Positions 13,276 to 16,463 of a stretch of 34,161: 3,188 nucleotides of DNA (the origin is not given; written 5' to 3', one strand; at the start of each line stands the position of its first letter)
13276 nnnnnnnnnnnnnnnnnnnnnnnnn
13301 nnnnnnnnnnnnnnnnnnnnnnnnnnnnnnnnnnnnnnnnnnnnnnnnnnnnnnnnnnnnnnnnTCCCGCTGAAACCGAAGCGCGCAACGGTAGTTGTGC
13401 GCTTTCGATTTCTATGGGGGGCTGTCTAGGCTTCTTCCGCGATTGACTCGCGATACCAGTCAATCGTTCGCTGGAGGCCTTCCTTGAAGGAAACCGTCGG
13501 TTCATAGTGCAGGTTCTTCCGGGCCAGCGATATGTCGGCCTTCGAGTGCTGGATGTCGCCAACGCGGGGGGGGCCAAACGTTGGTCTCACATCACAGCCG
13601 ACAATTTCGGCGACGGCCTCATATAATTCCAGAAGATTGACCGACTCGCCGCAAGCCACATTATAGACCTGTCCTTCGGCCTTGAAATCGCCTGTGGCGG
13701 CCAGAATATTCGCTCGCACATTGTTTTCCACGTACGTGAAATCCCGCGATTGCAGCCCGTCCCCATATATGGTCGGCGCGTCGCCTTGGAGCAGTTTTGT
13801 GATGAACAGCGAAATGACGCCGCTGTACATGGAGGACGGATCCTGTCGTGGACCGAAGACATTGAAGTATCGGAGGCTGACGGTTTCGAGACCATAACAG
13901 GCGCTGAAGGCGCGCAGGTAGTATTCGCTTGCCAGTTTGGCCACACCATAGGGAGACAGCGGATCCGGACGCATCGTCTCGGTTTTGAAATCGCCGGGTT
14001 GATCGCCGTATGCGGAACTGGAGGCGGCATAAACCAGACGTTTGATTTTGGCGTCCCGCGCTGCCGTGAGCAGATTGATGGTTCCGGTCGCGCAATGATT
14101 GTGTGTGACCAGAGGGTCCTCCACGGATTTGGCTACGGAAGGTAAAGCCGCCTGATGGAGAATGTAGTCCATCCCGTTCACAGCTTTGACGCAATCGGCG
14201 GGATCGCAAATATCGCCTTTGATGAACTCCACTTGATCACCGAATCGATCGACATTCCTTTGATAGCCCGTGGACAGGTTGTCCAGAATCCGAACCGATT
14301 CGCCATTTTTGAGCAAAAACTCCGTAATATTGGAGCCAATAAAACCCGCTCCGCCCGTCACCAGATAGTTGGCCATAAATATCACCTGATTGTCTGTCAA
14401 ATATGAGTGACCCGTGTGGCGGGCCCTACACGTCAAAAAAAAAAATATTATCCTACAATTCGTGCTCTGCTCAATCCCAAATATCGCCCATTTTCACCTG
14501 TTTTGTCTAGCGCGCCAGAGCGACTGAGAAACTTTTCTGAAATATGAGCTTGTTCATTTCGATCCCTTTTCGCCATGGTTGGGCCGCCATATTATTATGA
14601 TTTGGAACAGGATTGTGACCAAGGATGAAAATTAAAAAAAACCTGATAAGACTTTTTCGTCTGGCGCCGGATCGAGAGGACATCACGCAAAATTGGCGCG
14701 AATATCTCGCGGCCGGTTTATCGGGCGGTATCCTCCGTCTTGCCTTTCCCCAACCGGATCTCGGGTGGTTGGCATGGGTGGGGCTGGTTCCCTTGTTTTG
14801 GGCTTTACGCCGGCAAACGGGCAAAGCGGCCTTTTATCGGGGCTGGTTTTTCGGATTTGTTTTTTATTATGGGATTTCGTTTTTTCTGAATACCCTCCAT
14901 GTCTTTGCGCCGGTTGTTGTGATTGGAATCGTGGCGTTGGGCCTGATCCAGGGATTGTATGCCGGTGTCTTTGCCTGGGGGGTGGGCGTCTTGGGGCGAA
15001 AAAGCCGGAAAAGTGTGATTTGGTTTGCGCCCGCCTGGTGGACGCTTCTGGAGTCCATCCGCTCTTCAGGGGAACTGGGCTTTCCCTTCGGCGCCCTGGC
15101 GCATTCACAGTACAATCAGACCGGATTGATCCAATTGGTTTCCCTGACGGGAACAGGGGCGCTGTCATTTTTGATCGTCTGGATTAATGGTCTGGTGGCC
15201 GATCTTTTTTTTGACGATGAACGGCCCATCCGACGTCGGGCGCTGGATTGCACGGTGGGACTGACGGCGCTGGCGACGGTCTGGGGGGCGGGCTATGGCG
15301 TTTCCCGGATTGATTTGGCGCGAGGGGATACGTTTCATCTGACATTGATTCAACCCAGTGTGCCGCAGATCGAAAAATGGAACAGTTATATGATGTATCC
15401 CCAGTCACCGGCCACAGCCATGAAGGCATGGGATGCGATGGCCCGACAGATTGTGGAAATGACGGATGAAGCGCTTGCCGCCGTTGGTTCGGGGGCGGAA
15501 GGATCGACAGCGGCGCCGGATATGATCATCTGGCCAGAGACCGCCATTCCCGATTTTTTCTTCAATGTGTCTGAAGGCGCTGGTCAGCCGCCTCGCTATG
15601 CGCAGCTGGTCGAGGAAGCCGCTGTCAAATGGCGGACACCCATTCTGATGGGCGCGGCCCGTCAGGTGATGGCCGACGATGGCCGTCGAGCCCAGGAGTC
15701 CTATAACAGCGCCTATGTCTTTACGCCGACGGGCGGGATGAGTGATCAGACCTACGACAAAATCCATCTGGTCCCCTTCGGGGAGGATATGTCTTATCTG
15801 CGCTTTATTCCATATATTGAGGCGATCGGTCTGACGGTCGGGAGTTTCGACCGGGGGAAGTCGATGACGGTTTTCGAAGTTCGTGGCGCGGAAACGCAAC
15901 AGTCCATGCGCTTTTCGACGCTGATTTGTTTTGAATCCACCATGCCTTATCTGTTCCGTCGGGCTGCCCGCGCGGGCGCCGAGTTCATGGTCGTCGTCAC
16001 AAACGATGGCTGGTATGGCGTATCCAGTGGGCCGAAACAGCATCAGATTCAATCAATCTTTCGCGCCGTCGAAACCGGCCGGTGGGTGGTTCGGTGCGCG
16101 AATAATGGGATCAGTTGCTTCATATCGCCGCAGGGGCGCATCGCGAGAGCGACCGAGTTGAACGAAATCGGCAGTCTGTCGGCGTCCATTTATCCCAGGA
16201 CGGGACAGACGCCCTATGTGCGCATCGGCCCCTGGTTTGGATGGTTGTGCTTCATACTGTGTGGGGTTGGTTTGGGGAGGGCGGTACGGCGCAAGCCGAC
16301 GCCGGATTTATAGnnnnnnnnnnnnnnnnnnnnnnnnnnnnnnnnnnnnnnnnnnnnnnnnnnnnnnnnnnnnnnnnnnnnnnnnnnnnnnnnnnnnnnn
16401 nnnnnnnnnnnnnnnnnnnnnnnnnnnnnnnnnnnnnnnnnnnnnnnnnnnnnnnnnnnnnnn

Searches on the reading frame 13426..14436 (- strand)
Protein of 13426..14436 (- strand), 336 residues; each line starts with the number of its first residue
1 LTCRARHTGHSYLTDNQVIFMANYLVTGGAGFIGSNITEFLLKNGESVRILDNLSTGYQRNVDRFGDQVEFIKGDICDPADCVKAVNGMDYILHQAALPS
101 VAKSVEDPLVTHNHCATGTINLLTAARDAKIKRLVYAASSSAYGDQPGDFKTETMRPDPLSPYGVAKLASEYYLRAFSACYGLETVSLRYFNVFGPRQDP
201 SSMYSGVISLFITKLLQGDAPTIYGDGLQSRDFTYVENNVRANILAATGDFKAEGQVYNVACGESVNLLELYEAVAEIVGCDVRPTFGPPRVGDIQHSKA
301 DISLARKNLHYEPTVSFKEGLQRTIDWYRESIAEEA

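Call 7: search_protein_families(library=pfam, proteins=[window:13426-14436:-], max_evalue=0.001)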
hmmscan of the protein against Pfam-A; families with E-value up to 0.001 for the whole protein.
window:13426-14436:- (336 aa): 10 families
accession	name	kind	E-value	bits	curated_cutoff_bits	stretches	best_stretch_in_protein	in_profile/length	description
PF01370.27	Epimerase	-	1.7e-61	208.1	20.9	1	25-261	2-240/240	NAD dependent epimerase/dehydratase family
PF16363.11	GDP_Man_Dehyd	-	2.7e-55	188.6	27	1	25-324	1-332/332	GDP-mannose 4,6 dehydratase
PF01073.25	3Beta_HSD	-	2.2e-25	89.7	22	1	25-248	1-230/280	3-beta hydroxysteroid dehydrogenase/isomerase family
PF13460.12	NAD_binding_10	-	7.1e-13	49.3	27.2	1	28-176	1-133/184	NAD(P)H-binding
PF02719.21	Polysacc_synt_2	-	7.8e-13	48.7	20.2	1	25-283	2-251/293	Polysaccharide biosynthesis protein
PF07993.18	NAD_binding_4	-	3.9e-07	29.9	20.1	1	26-225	1-240/258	Male sterility protein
PF04321.23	RmlD_sub_bind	-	4.1e-07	29.8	27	1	25-279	4-231/287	RmlD substrate binding domain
PF05368.20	NmrA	-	3.9e-06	27.1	27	1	25-138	6-106/298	NmrA-like family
PF08659.16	KR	-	0.00011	22.6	22.6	1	22-97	1-90/180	KR domain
PF00106.31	adh_short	-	0.00048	20.1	26.6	1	25-89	4-71/195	short chain dehydrogenase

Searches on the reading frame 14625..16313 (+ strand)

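Call 7: search_protein_families(library=pfam, proteins=[window:14625-16313:+], max_evalue=0.001)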
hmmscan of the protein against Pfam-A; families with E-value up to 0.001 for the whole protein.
window:14625-16313:+ (562 aa): 2 families
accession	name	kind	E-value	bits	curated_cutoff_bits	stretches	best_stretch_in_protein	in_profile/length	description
PF20154.4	LNT_N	-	4.6e-32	111.8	27.1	1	33-190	1-159/159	Apolipoprotein N-acyltransferase N-terminal domain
PF00795.27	CN_hydrolase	-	1.3e-30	107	23.2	1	294-528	31-253/256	Carbon-nitrogen hydrolase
